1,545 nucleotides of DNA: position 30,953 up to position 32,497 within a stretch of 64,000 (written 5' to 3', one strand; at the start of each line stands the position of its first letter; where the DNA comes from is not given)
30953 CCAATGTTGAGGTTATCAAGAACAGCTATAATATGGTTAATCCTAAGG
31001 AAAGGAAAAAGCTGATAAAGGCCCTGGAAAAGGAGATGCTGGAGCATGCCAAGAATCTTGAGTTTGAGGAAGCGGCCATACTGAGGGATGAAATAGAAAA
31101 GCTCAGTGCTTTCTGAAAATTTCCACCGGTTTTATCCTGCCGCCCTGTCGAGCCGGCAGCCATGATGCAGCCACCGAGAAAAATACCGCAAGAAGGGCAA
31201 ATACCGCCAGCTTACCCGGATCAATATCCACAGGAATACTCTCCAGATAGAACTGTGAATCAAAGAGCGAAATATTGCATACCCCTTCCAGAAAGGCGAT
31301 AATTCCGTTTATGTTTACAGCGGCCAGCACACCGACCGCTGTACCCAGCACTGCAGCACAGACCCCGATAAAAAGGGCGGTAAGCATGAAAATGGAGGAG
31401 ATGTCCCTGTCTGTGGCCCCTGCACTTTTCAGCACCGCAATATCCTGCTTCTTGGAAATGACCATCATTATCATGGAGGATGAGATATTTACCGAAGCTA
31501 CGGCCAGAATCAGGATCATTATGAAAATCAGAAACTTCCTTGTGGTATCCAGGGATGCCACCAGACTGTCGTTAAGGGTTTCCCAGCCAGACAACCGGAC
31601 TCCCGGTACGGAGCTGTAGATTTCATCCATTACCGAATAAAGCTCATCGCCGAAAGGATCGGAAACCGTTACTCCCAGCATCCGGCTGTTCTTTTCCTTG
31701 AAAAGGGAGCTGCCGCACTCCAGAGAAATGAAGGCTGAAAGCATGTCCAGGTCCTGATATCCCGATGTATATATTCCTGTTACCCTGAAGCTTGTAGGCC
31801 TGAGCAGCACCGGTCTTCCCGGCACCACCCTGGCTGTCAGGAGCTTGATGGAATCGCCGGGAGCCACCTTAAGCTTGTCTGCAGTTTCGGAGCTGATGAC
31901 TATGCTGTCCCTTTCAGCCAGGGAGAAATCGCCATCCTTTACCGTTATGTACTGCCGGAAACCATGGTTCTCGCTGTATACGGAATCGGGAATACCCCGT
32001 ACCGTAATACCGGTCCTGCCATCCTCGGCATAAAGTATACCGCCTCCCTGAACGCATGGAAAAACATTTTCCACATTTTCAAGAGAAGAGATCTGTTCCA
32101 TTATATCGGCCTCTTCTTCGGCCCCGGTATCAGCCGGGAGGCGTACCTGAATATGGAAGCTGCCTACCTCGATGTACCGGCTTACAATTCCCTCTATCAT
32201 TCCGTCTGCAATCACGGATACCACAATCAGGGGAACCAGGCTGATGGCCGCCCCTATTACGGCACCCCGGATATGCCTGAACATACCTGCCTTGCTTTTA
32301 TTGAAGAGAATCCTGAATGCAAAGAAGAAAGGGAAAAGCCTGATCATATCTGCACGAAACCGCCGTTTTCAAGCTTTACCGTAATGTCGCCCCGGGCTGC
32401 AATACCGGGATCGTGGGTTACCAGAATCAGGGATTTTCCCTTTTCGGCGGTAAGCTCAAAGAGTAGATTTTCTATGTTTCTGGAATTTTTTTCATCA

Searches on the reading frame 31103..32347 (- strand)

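Call 49: search_protein_families(library=pfam, proteins=[window:31103-32347:-], max_evalue=0.00001)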
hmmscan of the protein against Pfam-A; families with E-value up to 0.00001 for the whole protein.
window:31103-32347:- (414 aa): 2 families
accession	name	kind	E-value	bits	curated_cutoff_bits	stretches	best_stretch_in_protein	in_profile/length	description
PF02687.27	FtsX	-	8.5e-17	61.8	25.5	1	274-405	1-118/120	FtsX-like permease C-terminal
PF12704.14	MacB_PCD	-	1.6e-11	45.3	27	1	29-208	4-172/207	MacB-like periplasmic core domain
